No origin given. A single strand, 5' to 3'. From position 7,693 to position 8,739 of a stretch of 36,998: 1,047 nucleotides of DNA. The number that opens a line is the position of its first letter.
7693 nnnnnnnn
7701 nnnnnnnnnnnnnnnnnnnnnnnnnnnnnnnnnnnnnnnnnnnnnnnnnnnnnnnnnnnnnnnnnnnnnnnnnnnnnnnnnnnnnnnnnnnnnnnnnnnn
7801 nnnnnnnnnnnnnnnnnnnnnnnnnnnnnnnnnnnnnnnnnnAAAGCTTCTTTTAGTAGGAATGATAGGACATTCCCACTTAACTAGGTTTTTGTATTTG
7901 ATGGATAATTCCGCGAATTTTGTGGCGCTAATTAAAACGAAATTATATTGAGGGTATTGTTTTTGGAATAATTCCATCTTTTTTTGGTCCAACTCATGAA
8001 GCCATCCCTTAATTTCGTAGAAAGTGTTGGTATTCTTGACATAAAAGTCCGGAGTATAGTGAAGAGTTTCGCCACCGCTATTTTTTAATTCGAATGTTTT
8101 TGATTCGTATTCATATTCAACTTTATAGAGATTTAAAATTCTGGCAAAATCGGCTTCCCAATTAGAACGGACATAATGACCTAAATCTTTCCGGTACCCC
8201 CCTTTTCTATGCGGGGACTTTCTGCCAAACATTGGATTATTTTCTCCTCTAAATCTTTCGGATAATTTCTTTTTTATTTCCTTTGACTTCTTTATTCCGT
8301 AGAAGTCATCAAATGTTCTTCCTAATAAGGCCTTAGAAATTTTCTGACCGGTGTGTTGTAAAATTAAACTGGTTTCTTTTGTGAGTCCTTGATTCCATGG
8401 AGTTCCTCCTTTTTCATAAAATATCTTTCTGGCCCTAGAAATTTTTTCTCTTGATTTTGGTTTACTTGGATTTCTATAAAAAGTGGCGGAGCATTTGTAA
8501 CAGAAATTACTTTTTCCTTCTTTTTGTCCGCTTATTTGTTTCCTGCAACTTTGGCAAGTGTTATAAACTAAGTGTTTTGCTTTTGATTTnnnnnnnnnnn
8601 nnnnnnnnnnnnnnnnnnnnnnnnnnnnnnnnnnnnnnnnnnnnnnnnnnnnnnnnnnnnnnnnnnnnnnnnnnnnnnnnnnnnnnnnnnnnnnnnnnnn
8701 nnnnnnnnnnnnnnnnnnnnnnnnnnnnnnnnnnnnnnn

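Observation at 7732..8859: DnaE intein whose nuclease domain looks PD-(D/E)XK-like rather than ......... or HNH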

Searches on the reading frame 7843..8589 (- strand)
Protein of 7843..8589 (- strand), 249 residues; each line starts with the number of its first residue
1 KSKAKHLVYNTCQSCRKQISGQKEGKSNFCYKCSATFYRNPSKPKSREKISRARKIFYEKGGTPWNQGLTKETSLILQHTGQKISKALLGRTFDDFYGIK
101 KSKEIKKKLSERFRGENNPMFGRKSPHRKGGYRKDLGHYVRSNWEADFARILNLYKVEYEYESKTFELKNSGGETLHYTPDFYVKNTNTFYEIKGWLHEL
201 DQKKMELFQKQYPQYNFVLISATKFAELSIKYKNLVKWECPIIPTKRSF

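Call 5: search_protein_families(library=phrogs, proteins=[window:7843-8589:-], max_evalue=0.1)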
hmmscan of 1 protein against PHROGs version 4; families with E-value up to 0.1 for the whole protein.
seq(249 aa): 9 families
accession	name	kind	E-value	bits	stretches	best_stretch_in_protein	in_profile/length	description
phrog_9019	-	DNA, RNA and nucleotide metabolism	3.1e-15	57.5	1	131-219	50-133/160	Holliday junction resolvase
phrog_945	-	DNA, RNA and nucleotide metabolism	1.7e-12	48.3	1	137-225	11-94/145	endonuclease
phrog_29037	-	DNA, RNA and nucleotide metabolism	9.4e-11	42.7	1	96-232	99-222/241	endonuclease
phrog_22215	-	unknown function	4.7e-10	40.7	1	46-223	159-301/324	-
phrog_21138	-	unknown function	1.8e-07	33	1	137-208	12-80/198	-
phrog_15137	-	DNA, RNA and nucleotide metabolism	0.00016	22.3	1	136-208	125-205/236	endonuclease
phrog_5104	-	unknown function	0.012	16.2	1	10-121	56-116/228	-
phrog_190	-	DNA, RNA and nucleotide metabolism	0.026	14.8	1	136-223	179-285/338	Holliday junction resolvase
phrog_4000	-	unknown function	0.053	14.5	1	5-36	9-40/102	-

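Call 6: search_protein_families(library=ncbifam, proteins=[window:7843-8589:-], max_evalue=0.1)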
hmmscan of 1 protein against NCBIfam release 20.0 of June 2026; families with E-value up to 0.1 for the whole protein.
seq(249 aa): 0 families

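Call 7: search_solved_structures(query=window:7843-8589:-, max_evalue=10, show_alignments=3)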
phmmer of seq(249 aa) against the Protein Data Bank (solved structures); distinct sequences matched with E-value up to 10: 5.
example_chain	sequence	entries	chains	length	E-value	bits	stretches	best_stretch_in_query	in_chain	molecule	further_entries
3cae_A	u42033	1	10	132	0.0016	21.3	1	156-223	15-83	Endonuclease I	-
1m0d_A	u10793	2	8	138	0.0044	19.9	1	141-223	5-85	Endodeoxyribonuclease I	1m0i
1fzr_A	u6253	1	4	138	0.016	18.1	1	141-223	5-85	ENDONUCLEASE I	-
2pfj_A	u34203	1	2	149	0.016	18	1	141-223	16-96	Endodeoxyribonuclease 1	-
2d8z_A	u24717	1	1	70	1.2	11.9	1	10-39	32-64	Four and a half LIM domains 2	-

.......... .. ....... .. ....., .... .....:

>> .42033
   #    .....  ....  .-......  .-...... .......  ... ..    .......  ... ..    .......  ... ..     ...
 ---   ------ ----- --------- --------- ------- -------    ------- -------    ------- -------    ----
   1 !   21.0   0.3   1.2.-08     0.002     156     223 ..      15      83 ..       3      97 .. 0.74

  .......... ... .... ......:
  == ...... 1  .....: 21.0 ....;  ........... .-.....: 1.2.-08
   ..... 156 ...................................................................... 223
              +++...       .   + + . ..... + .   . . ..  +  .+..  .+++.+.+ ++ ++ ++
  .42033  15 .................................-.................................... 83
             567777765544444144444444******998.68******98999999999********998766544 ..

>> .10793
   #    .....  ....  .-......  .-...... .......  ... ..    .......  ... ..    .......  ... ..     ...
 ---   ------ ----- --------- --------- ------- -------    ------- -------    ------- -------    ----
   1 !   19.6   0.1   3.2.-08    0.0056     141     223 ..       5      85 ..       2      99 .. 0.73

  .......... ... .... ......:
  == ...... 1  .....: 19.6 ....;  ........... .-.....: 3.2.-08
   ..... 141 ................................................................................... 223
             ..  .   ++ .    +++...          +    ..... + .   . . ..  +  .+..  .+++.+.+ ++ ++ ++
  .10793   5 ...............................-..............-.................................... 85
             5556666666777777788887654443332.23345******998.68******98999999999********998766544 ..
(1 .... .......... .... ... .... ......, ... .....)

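Call 8: find_homologous_proteins(query=window:7843-8589:-, max_evalue=0.001)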
Query seq(249 aa) (249 aa): 27 proteins with E <= 0.001 among 217 candidates.
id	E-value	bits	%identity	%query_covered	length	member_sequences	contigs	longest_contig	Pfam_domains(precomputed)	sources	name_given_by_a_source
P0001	5.6e-75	270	66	73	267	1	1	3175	PF07460.17,PF14890.12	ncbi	-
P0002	1.1e-72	263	63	74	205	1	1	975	-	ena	-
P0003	3.0e-47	179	42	89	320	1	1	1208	-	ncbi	-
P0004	9.7e-39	152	51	51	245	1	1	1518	PF17657.7,PF14890.12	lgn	-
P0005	7.0e-35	139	48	52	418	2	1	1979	PF17657.7,PF14890.12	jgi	-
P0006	6.3e-27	113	48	56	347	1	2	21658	-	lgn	-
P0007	2.0e-25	108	56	39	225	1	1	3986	-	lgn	-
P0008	2.4e-23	101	52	44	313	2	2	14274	PF05367.18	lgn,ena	-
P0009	2.6e-23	101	40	80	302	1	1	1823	-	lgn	-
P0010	3.4e-23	101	39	79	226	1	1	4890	PF05367.18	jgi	jgi:hypothetical protein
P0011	5.6e-23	100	50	45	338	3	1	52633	PF05367.18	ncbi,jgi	jgi:hypothetical protein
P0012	9.1e-22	96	40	72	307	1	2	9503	PF05367.18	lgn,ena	-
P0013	2.0e-21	95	36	80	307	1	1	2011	-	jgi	-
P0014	3.2e-21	94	40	63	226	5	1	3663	PF05367.18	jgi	-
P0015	6.9e-21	93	47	57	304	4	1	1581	-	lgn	-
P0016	8.2e-20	90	38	80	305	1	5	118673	PF05367.18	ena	-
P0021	1.5e-11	62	48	44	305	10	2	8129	-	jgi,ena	-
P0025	5.3e-8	51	38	45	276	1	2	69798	-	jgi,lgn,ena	jgi:DNA-directed RNA polymerase subunit RPC12/RpoP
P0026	5.2e-7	48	28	89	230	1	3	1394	PF05367.18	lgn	-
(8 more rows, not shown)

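Call 21: predict_structure(alignment_id=A1)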
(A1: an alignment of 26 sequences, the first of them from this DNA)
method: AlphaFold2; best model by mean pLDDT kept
length: 249 residues; sequences in the alignment: 26
mean_pLDDT: 78.6   pTM: 0.50
mean pLDDT of the five models: 78.6, 77.6, 75.9, 75.0, 73.7
residues with pLDDT >= 90: 99; 70-90: 68; 50-70: 64; < 50: 18
segments of 3 or more residues with pLDDT < 50: 1-6, 244-249
pLDDT, mean of each block of 10 residues (from residue 1): 50 81 67 64 63 76 67 65 54 79 82 67 56 94 94 98 98 97 98 92 98 98 90 91 47
secondary structure, 60 per line:
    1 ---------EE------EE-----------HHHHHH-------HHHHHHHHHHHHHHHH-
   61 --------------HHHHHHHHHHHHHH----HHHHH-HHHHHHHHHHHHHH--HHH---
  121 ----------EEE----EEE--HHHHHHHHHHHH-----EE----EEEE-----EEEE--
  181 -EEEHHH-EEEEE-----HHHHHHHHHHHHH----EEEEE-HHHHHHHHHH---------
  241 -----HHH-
elements in order: H31-36 H44-59 H75-88 H93-97 H99-112 E131-133 E138-140 H143-154 E166-169 E175-178 E182-184 E189-193 H199-211 E216-220 H222-231

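Call 22: search_protein_representatives(alignment_id=A1)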
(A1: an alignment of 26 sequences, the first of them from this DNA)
Query: 26 sequences, 312 profile positions. Proteins with E-value up to 0.001 (for the whole library): 23334; up to 1e-10: 7276; up to 1e-30: 732. The best 150 are listed.
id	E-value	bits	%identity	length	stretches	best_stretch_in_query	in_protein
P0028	3.2e-94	332.5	-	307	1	3-298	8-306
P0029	2.4e-86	306.6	-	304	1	3-299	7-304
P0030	4.1e-86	305.9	-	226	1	73-299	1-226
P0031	2.4e-85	303.3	-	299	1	3-287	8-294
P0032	2.5e-84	300.0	-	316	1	3-299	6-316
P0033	2.4e-80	286.9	-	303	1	3-299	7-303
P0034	7.9e-79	281.9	-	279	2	189-298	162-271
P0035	3.2e-77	276.7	-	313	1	3-300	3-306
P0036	5.3e-77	275.9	-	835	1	9-302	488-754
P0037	1.1e-76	274.8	-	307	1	3-299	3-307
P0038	9.3e-73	262.0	-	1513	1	10-302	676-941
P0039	1.9e-71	257.7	-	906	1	8-302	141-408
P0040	8.9e-71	255.5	-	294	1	3-290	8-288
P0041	7.5e-67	242.6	-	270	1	40-298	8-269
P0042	4.1e-66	240.2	-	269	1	38-298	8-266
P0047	3.6e-62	227.2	-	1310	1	8-302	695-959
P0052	1.5e-59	218.6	-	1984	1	8-302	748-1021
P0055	4.6e-59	217.0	-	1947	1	8-302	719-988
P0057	1.0e-56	209.3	-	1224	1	14-304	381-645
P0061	1.5e-55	205.4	-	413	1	8-302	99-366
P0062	3.3e-55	204.3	-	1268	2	144-303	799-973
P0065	7.3e-54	199.9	-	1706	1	61-304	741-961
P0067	2.3e-53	198.3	-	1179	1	106-302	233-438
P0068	1.1e-52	196.0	-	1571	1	8-303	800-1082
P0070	1.7e-52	195.5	-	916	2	113-302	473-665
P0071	1.7e-52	195.5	-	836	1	105-302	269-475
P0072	1.9e-51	192.0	-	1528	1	8-305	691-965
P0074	7.0e-51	190.1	-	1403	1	90-301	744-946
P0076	1.8e-50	188.8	-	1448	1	106-302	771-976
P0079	1.2e-48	182.8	-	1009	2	155-302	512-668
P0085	9.6e-48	179.8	-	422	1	1-304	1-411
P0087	2.0e-47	178.8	-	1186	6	138-309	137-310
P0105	2.9e-43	165.1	-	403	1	157-302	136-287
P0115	5.3e-42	161.0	-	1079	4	151-302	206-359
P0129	3.5e-41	158.3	-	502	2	155-302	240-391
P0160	8.7e-40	153.7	-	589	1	4-300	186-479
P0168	2.6e-39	152.1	-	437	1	162-302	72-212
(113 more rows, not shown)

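Call 24: search_protein_families(library=pfam, proteins=[P0036, P0038, P0039, P0047, P0052, P0055, P0057], max_evalue=0.001)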
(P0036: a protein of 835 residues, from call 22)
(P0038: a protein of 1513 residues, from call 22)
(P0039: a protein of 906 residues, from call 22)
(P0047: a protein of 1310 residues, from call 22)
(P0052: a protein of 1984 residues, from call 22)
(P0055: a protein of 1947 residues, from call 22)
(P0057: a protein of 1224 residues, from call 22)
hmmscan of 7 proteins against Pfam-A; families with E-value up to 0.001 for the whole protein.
P0036 (835 aa): 5 families
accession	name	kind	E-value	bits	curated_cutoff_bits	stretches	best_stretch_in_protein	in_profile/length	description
PF07733.18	DNA_pol3_alpha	-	1.4e-102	343.2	23.9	1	113-369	2-260/260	Bacterial DNA polymerase III alpha NTPase domain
PF17657.6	DNA_pol3_finger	-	3.1e-27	95.4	22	2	372-436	1-65/166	Bacterial DNA polymerase III alpha subunit finger domain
PF14890.11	Intein_splicing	-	4.4e-13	49.8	35.8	1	429-794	9-155/155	Intein splicing domain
PF05367.17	Phage_endo_I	-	3.5e-08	33.7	29.1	1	649-751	14-114/149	Phage endonuclease I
PF07460.16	NUMOD3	-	0.00086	19.6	20.4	1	613-634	6-27/37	NUMOD3 motif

P0038 (1513 aa): 7 families
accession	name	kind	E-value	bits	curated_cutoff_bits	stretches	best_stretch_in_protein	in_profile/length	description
PF07733.18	DNA_pol3_alpha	-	3.1e-95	319.2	23.9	1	302-557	2-260/260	Bacterial DNA polymerase III alpha NTPase domain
PF02811.25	PHP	-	5.9e-60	202.8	26.4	1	6-177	1-163/164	PHP domain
PF17657.6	DNA_pol3_finger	-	1.2e-56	191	22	2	983-1099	48-166/166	Bacterial DNA polymerase III alpha subunit finger domain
PF14579.12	HHH_6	-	3.4e-25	88.5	25.6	1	1173-1260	1-87/90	Helix-hairpin-helix motif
PF14890.11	Intein_splicing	-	1.7e-16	60.9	35.8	1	617-983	9-155/155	Intein splicing domain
PF01336.31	tRNA_anti-codon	-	1.5e-10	41.3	27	1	1356-1432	1-74/75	OB-fold nucleic acid binding domain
PF05367.17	Phage_endo_I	-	3.1e-05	24.1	29.1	1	836-958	14-134/149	Phage endonuclease I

P0039 (906 aa): 7 families
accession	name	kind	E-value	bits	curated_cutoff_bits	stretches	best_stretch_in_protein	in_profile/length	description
PF17657.6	DNA_pol3_finger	-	3.8e-57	192.7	22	2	450-565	48-165/166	Bacterial DNA polymerase III alpha subunit finger domain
PF14579.12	HHH_6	-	6.1e-30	103.7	25.6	1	640-727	2-89/90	Helix-hairpin-helix motif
PF14890.11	Intein_splicing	-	1.1e-16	61.4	35.8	1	85-450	10-155/155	Intein splicing domain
PF01336.31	tRNA_anti-codon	-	3.2e-09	37.1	27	1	826-903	1-75/75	OB-fold nucleic acid binding domain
PF05367.17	Phage_endo_I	-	8.5e-05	22.7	29.1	1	304-382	15-91/149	Phage endonuclease I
PF07733.18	DNA_pol3_alpha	-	0.00025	21.2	23.9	1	2-24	238-260/260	Bacterial DNA polymerase III alpha NTPase domain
PF12836.13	HHH_3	-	0.00073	20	27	0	666-713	16-60/65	Helix-hairpin-helix motif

P0047 (1310 aa): 5 families
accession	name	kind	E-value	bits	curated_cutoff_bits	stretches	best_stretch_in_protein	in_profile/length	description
PF07733.18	DNA_pol3_alpha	-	2e-75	254.2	23.9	1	312-574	4-260/260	Bacterial DNA polymerase III alpha NTPase domain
PF17657.6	DNA_pol3_finger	-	8e-42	142.8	22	2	1000-1115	49-164/166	Bacterial DNA polymerase III alpha subunit finger domain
PF02811.25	PHP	-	6.3e-30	105.1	26.4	1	12-176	2-164/164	PHP domain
PF14890.11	Intein_splicing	-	1.1e-14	55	35.8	1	637-999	9-155/155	Intein splicing domain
PF14579.12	HHH_6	-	1.7e-13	51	25.6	1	1191-1277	2-84/90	Helix-hairpin-helix motif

P0052 (1984 aa): 5 families
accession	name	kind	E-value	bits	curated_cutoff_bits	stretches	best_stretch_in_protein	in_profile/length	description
PF07733.18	DNA_pol3_alpha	-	2.1e-75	254.1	23.9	1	339-612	2-259/260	Bacterial DNA polymerase III alpha NTPase domain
PF02811.25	PHP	-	3.4e-41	141.7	26.4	1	7-207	2-164/164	PHP domain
PF17657.6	DNA_pol3_finger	-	2.2e-38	131.6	22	2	1057-1187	45-166/166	Bacterial DNA polymerase III alpha subunit finger domain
PF14890.11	Intein_splicing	-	1.1e-22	81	35.8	2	681-1061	7-155/155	Intein splicing domain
PF14579.12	HHH_6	-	2e-15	57.2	25.6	1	1603-1697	1-88/90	Helix-hairpin-helix motif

P0055 (1947 aa): 7 families
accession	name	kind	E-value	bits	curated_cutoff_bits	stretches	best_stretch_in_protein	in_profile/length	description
PF07733.18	DNA_pol3_alpha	-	2.1e-85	287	23.9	1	323-594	2-260/260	Bacterial DNA polymerase III alpha NTPase domain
PF17657.6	DNA_pol3_finger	-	1.3e-50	171.4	22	2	1027-1149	48-166/166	Bacterial DNA polymerase III alpha subunit finger domain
PF02811.25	PHP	-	1.7e-44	152.5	26.4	1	11-196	1-164/164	PHP domain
PF14890.11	Intein_splicing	-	3e-24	86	35.8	2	660-1028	11-155/155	Intein splicing domain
PF14579.12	HHH_6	-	5.4e-24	84.6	25.6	1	1582-1670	1-89/90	Helix-hairpin-helix motif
PF01336.31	tRNA_anti-codon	-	6.5e-07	29.6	27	1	1781-1858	2-75/75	OB-fold nucleic acid binding domain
PF05367.17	Phage_endo_I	-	0.0009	19.3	29.1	0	886-965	16-94/149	Phage endonuclease I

P0057 (1224 aa): 4 families
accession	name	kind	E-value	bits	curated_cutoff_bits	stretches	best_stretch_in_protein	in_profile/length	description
PF07733.18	DNA_pol3_alpha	-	6.4e-68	229.6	23.9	1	2-249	24-260/260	Bacterial DNA polymerase III alpha NTPase domain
PF17657.6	DNA_pol3_finger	-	3e-32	111.7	22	1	683-807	48-164/166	Bacterial DNA polymerase III alpha subunit finger domain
PF14579.12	HHH_6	-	1.3e-18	67.4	25.6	1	890-979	1-86/90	Helix-hairpin-helix motif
PF14890.11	Intein_splicing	-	4.6e-16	59.4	35.8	1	336-683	27-155/155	Intein splicing domain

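Call 25: search_protein_families(library=pfam, proteins=[P0062, P0065, P0067, P0070, P0071, P0079, P0087, P0115], max_evalue=0.001)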
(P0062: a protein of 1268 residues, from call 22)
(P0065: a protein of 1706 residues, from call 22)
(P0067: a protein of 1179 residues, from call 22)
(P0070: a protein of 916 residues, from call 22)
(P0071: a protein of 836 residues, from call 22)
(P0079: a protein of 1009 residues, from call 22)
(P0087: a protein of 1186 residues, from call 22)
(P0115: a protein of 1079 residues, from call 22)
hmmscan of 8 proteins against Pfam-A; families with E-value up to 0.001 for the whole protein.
P0062 (1268 aa): 6 families
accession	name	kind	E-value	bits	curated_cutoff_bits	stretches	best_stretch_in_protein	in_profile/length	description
PF07733.18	DNA_pol3_alpha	-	1.1e-103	346.8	23.9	1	302-570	2-260/260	Bacterial DNA polymerase III alpha NTPase domain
PF17657.6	DNA_pol3_finger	-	3.7e-55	186.2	22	2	1011-1128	48-165/166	Bacterial DNA polymerase III alpha subunit finger domain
PF02811.25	PHP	-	1.5e-54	185.2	26.4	1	8-181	1-164/164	PHP domain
PF14890.11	Intein_splicing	-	6.3e-20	72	35.8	2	636-1012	12-155/155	Intein splicing domain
PF07460.16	NUMOD3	-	5.5e-07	29.9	20.4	0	828-849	7-28/37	NUMOD3 motif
PF05367.17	Phage_endo_I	-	0.00011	22.4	29.1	1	867-948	14-93/149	Phage endonuclease I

P0065 (1706 aa): 8 families
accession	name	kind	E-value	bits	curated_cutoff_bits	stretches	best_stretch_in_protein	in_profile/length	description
PF07733.18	DNA_pol3_alpha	-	4.4e-90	302.3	23.9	1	298-563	2-260/260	Bacterial DNA polymerase III alpha NTPase domain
PF02811.25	PHP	-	3e-56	190.7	26.4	1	7-179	1-164/164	PHP domain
PF17657.6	DNA_pol3_finger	-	1.6e-54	184.2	22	2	997-1112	47-164/166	Bacterial DNA polymerase III alpha subunit finger domain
PF14579.12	HHH_6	-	1.6e-24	86.3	25.6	1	1187-1281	1-88/90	Helix-hairpin-helix motif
PF14890.11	Intein_splicing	-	1.6e-13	51.2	35.8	1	626-999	11-155/155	Intein splicing domain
PF01336.31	tRNA_anti-codon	-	4.4e-12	46.2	27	1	1376-1451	1-73/75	OB-fold nucleic acid binding domain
PF05367.17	Phage_endo_I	-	4.7e-06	26.7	29.1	1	855-934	14-92/149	Phage endonuclease I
PF07460.16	NUMOD3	-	0.00071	19.9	20.4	0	816-834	7-25/37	NUMOD3 motif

P0067 (1179 aa): 5 families
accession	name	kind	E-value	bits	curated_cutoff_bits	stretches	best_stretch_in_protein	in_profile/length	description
PF17657.6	DNA_pol3_finger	-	1.8e-52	177.5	22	2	477-593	48-166/166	Bacterial DNA polymerase III alpha subunit finger domain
PF14579.12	HHH_6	-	1.2e-29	102.8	25.6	1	666-757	1-89/90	Helix-hairpin-helix motif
PF14890.11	Intein_splicing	-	1.1e-13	51.8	35.8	1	104-478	11-155/155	Intein splicing domain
PF01336.31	tRNA_anti-codon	-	2.5e-12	47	27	1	851-925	1-72/75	OB-fold nucleic acid binding domain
PF07460.16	NUMOD3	-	2.5e-08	34.1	20.4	0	294-312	7-25/37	NUMOD3 motif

P0070 (916 aa): 3 families
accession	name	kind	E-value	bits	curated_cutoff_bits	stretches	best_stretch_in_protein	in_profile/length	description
PF07733.18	DNA_pol3_alpha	-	1.4e-52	179.4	23.9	1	19-261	24-260/260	Bacterial DNA polymerase III alpha NTPase domain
PF17657.6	DNA_pol3_finger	-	2.4e-47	160.8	22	2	705-820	49-166/166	Bacterial DNA polymerase III alpha subunit finger domain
PF14890.11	Intein_splicing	-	1.5e-15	57.8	35.8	1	333-705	8-155/155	Intein splicing domain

P0071 (836 aa): 4 families
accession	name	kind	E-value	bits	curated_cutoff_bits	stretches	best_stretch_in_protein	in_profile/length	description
PF17657.6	DNA_pol3_finger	-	2.2e-52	177.2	22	2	514-630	48-166/166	Bacterial DNA polymerase III alpha subunit finger domain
PF14579.12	HHH_6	-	8.2e-27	93.7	25.6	1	703-804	1-89/90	Helix-hairpin-helix motif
PF07733.18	DNA_pol3_alpha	-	1.7e-17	64.3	23.9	1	2-79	188-260/260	Bacterial DNA polymerase III alpha NTPase domain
PF14890.11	Intein_splicing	-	1e-15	58.3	35.8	1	162-515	19-155/155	Intein splicing domain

P0079 (1009 aa): 5 families
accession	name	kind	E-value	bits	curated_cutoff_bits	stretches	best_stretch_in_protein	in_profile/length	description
PF17657.6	DNA_pol3_finger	-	1.6e-40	138.6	22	2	706-824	46-166/166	Bacterial DNA polymerase III alpha subunit finger domain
PF07733.18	DNA_pol3_alpha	-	1.4e-32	113.8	23.9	1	61-283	69-260/260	Bacterial DNA polymerase III alpha NTPase domain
PF14890.11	Intein_splicing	-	3.3e-18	66.4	35.8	1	366-708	25-155/155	Intein splicing domain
PF14579.12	HHH_6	-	3.6e-05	24.3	25.6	1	900-982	1-85/90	Helix-hairpin-helix motif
PF07460.16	NUMOD3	-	0.00066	20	20.4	0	533-550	10-27/37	NUMOD3 motif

P0087 (1186 aa): 0 families

P0115 (1079 aa): 2 families
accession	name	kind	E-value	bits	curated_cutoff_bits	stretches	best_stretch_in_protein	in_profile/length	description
PF12728.13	HTH_17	-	2e-13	50.8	27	1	985-1035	1-50/51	Helix-turn-helix domain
PF05367.17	Phage_endo_I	-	7.6e-05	22.8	29.1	1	259-340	14-97/149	Phage endonuclease I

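Call 26: fold_search(model_id=the predicted structure, library=pdb)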
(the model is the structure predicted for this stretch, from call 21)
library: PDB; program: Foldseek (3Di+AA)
matches with E <= 10: 681; with E <= 0.001: 0
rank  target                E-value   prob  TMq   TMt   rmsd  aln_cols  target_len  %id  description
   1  2pfj_A                1.4e-03  0.99  0.19  0.35  21.7       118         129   23  Crystal Structure of T7 Endo I resolvase in complex with a Holliday Junction (released 2007-10-30)
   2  1m0d_A                1.4e-03  0.98  0.19  0.35  22.7       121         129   23  Crystal Structure of Bacteriophage T7 Endonuclease I with a Wild-Type Active Site and Bound Manganese Ions (released 2002-07-10)
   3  3cae_A                2.0e-03  0.99  0.20  0.37  26.4       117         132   22  Structure of NNQQNY as an insert in T7 endonuclease I (released 2008-07-22)
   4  2pfj_B                5.2e-03  0.95  0.19  0.35  21.6       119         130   23  Crystal Structure of T7 Endo I resolvase in complex with a Holliday Junction (released 2007-10-30)
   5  1f1z_A                8.8e-03  0.95  0.26  0.25   7.2       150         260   19  TNSA, a catalytic component of the TN7 transposition system (released 2000-06-28)
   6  1fzr_A                1.0e-02  0.91  0.19  0.34  22.5       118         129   23  CRYSTAL STRUCTURE OF BACTERIOPHAGE T7 ENDONUCLEASE I (released 2001-01-17)
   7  3h4r                  2.2e-02  0.85  0.21  0.24  11.6       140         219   11  Crystal structure of E. coli RecE exonuclease (released 2009-05-26)
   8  6p4o_F                2.6e-02  0.89  0.24  0.14  13.3       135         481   19  Complex of XPB helicase with Bax1 endonuclease from Sulfurisphaera tokodaii at 3.15 Angstroms resolution (released 2020-06-03)
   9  6p4w_B                3.6e-02  0.94  0.24  0.17   7.4        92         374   18  XPB helicase in a complex with truncated Bax1 from Sulfurisphaera tokodaii at 2.96 Angstrom resolution (released 2020-06-03)
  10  6p4o_B                4.1e-02  0.89  0.25  0.14  12.4       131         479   20  Complex of XPB helicase with Bax1 endonuclease from Sulfurisphaera tokodaii at 3.15 Angstroms resolution (released 2020-06-03)
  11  4par_C                4.4e-02  0.85  0.22  0.18   7.7       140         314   11  The 5-Hydroxymethylcytosine-Specific Restriction Enzyme AbaSI in a Complex with Product-like DNA (released 2014-06-25)
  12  4par_B                5.0e-02  0.85  0.22  0.18   7.8       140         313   11  The 5-Hydroxymethylcytosine-Specific Restriction Enzyme AbaSI in a Complex with Product-like DNA (released 2014-06-25)
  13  6p4o_D                5.7e-02  0.85  0.24  0.13  12.4       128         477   20  Complex of XPB helicase with Bax1 endonuclease from Sulfurisphaera tokodaii at 3.15 Angstroms resolution (released 2020-06-03)
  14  8gy8_A                5.7e-02  0.75  0.23  0.17  10.0       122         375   16  The structure of Bax1 from Pyrococcus furiosus (released 2023-09-27)
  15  9nl2_A                6.9e-02  0.35  0.20  0.07  13.3       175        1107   10  Structure of R2 retrotransposon protein from Platysternon megacephalum initiating target-primed reverse transcription (released 2025-06-18)
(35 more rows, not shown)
